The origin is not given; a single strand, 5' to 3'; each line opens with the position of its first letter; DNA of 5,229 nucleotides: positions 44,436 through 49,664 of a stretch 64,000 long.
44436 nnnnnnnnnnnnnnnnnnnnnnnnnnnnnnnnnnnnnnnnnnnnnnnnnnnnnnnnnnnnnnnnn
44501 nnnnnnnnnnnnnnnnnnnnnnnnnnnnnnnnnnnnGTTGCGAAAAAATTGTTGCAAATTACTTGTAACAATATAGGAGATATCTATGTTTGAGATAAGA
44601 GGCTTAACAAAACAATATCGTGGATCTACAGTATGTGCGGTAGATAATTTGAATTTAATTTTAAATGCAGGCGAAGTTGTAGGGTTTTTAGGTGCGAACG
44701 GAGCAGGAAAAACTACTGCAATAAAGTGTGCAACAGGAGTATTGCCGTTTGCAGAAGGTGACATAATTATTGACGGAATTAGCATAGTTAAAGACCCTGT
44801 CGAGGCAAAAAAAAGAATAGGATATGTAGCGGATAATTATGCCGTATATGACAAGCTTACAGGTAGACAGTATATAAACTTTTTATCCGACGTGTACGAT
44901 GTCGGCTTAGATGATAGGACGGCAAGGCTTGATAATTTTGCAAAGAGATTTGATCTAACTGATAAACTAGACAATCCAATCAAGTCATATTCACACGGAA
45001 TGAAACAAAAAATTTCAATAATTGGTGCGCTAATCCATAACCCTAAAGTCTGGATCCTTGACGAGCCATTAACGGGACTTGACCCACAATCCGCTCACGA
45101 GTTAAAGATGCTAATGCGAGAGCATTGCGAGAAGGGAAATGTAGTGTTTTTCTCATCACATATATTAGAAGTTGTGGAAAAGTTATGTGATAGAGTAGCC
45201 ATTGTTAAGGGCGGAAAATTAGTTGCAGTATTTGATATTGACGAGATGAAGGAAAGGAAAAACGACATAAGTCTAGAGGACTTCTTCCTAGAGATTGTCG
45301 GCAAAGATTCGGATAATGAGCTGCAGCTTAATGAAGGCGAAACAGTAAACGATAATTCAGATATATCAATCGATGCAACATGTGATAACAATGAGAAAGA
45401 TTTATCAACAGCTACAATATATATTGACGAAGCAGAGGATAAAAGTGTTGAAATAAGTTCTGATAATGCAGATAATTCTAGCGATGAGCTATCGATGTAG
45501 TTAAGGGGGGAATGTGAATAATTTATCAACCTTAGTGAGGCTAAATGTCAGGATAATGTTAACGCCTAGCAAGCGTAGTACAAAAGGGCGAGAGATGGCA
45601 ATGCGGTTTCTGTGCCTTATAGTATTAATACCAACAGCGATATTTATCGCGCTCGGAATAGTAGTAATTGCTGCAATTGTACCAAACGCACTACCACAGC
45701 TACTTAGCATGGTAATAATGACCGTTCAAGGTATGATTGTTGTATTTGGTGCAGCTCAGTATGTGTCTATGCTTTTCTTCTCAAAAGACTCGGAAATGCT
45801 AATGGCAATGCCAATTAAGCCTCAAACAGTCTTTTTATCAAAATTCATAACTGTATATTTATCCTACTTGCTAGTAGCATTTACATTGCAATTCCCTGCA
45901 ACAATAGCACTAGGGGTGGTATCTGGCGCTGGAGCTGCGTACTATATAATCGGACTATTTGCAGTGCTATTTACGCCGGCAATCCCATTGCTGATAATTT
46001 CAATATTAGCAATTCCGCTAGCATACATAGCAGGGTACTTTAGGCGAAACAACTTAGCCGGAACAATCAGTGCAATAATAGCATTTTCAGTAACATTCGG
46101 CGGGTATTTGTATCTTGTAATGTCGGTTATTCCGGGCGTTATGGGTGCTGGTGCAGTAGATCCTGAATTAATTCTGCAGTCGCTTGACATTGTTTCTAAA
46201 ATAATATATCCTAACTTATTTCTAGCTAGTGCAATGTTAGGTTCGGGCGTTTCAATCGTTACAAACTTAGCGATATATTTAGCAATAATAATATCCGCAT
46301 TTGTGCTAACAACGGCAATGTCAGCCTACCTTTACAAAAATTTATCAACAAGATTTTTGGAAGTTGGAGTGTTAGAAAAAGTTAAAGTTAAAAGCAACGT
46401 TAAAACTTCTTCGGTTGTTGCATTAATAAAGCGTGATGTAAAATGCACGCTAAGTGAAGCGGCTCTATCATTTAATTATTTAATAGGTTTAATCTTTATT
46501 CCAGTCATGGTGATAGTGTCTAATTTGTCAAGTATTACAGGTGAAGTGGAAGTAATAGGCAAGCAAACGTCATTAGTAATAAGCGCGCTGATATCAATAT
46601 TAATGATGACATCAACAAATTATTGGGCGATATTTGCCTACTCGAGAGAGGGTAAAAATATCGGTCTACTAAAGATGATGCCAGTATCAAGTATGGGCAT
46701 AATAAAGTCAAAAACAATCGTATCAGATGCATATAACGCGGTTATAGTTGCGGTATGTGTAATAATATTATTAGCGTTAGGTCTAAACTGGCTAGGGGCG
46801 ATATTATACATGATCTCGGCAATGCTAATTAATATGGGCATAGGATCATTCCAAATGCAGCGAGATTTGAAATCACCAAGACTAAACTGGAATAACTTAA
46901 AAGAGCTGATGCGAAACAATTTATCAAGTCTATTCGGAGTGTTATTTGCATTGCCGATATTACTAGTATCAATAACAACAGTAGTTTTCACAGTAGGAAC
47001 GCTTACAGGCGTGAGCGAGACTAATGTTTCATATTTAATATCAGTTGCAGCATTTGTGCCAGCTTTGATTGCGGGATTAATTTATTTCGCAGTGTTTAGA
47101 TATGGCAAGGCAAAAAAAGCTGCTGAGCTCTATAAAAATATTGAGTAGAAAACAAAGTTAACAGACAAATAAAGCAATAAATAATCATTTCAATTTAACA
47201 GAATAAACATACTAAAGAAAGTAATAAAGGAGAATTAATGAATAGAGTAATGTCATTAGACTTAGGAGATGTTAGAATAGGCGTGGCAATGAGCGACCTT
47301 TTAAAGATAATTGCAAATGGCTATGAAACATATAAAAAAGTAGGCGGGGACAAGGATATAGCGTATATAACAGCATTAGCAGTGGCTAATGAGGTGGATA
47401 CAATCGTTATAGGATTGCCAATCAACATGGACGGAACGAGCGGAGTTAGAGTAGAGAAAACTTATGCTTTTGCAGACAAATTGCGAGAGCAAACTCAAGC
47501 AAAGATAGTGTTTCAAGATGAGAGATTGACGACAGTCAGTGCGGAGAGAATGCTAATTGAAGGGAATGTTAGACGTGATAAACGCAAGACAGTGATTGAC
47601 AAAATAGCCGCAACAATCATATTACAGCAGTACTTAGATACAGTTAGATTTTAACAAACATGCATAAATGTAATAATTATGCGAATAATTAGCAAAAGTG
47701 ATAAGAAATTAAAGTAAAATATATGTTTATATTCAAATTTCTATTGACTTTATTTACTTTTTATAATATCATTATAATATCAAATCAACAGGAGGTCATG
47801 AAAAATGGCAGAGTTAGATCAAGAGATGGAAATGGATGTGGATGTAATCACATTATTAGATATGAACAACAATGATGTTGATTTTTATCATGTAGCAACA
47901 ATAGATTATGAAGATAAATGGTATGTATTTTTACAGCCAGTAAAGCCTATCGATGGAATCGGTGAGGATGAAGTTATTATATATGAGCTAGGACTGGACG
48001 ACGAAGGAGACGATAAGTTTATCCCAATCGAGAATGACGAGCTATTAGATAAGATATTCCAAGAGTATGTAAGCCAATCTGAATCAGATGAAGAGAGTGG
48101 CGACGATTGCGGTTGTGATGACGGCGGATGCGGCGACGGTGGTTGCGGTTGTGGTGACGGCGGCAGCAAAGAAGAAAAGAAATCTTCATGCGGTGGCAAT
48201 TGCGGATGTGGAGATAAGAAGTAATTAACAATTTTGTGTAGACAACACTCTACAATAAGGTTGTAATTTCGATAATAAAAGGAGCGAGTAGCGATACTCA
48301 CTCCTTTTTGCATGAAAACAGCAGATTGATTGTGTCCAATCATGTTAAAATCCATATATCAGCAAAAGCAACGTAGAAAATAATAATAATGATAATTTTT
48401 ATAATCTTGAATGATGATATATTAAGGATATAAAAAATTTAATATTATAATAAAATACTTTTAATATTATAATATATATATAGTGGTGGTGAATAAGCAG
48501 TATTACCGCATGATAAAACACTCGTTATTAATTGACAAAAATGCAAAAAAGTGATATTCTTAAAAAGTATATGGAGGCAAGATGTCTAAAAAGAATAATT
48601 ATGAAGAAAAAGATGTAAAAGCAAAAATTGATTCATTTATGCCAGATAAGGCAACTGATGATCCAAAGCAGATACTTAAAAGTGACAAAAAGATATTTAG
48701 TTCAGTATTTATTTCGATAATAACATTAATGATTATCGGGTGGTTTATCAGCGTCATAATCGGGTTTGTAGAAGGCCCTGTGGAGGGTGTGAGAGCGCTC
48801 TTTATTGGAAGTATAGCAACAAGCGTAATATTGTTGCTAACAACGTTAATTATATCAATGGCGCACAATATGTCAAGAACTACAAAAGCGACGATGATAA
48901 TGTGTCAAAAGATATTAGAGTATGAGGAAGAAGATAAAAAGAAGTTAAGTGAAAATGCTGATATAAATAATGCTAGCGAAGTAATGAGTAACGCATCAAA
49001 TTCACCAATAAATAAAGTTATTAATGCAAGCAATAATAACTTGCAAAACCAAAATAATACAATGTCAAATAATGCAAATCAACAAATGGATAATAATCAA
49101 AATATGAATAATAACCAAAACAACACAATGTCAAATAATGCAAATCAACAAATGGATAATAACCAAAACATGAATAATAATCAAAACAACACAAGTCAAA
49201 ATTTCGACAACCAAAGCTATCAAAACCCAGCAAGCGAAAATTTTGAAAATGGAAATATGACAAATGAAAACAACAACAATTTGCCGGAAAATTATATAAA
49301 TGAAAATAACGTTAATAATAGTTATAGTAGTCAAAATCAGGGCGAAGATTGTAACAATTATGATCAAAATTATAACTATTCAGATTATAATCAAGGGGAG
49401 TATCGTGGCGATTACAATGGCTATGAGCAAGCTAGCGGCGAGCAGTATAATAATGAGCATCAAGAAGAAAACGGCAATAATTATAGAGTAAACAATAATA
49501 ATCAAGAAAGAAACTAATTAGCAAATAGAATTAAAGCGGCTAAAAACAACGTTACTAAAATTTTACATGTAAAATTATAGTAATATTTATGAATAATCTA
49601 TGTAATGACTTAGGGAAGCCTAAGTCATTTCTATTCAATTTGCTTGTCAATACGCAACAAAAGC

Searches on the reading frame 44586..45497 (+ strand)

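Call 27: search_protein_families(library=pfam, proteins=[window:44586-45497:+], max_evalue=0.001)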
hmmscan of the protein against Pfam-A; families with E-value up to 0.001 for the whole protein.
window:44586-45497:+ (304 aa): 2 families
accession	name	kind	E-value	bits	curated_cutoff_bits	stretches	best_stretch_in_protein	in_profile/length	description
PF00005.33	ABC_tran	-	6.9e-28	98.4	25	1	20-162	2-136/137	ABC transporter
PF13304.12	AAA_21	-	1.5e-09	38.8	27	1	118-197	221-303/304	AAA domain, putative AbiEii toxin, Type IV TA system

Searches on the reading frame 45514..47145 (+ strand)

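Call 27: search_protein_families(library=pfam, proteins=[window:45514-47145:+], max_evalue=0.001)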
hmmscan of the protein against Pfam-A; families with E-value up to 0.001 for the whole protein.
window:45514-47145:+ (544 aa): 1 family
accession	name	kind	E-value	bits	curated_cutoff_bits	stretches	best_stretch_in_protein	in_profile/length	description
PF16949.11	ABC_tran_2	-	1.8e-06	27.6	25.7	1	60-498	46-493/542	Putative ATP-binding cassette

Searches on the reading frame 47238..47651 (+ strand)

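Call 31: search_protein_families(library=ncbifam, proteins=[window:47238-47651:+], max_evalue=0.00001)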
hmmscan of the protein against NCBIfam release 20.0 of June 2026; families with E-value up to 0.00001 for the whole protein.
window:47238-47651:+ (138 aa): 2 families
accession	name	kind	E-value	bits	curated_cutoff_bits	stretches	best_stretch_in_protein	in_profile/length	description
TIGR00250.1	RNAse_H_YqgF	equivalog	1.5e-35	122.1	43.25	1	6-134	2-130/130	Holliday junction resolvase RuvX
NF001026.0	PRK00109.2-2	equivalog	1.7e-11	44.2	155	1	3-135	2-128/130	Holliday junction resolvase RuvX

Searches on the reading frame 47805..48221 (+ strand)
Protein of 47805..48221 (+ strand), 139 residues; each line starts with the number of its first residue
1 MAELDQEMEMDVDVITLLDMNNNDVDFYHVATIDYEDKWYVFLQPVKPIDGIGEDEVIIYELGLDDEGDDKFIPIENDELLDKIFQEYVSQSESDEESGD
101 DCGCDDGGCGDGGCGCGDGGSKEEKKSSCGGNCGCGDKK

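Call 31: search_protein_families(library=ncbifam, proteins=[window:47805-48221:+], max_evalue=0.00001)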
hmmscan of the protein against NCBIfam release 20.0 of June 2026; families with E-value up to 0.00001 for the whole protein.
window:47805-48221:+ (139 aa): 0 families

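Call 43: search_protein_families(library=pfam, proteins=[window:47805-48221:+], max_evalue=0.001)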
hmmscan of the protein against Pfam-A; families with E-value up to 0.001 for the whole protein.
window:47805-48221:+ (139 aa): 1 family
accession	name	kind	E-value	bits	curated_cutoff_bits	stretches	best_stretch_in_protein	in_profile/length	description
PF06949.16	DUF1292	-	1.7e-10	42.1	24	1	21-88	2-70/75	Protein of unknown function (DUF1292)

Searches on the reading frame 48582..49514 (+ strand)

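Call 31: search_protein_families(library=ncbifam, proteins=[window:48582-49514:+], max_evalue=0.00001)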
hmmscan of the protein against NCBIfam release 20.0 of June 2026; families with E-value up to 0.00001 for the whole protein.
window:48582-49514:+ (311 aa): 0 families

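Call 43: search_protein_families(library=pfam, proteins=[window:48582-49514:+], max_evalue=0.001)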
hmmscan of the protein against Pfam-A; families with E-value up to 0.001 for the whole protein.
window:48582-49514:+ (311 aa): 0 families

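Call 71: search_protein_families(library=pfam, proteins=[window:48582-49514:+], max_evalue=5)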
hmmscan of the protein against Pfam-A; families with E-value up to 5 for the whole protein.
window:48582-49514:+ (311 aa): 5 families
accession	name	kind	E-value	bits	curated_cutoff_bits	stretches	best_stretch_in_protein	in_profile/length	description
PF03169.20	OPT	-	0.0095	15.1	25.8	1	9-110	325-425/623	OPT oligopeptide transporter protein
PF01988.24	VIT1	-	0.054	13.7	28.1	1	36-83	163-209/214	VIT family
PF22357.2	AF1548-like_C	-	0.11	13.1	23.9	1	97-138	13-52/56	AF1548-like, C-terminal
PF03006.26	HlyIII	-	0.56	10.3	26.2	1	37-108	105-177/224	Haemolysin-III related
PF02601.20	Exonuc_VII_L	-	3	7.7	35.9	1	136-208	153-269/315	Exonuclease VII, large subunit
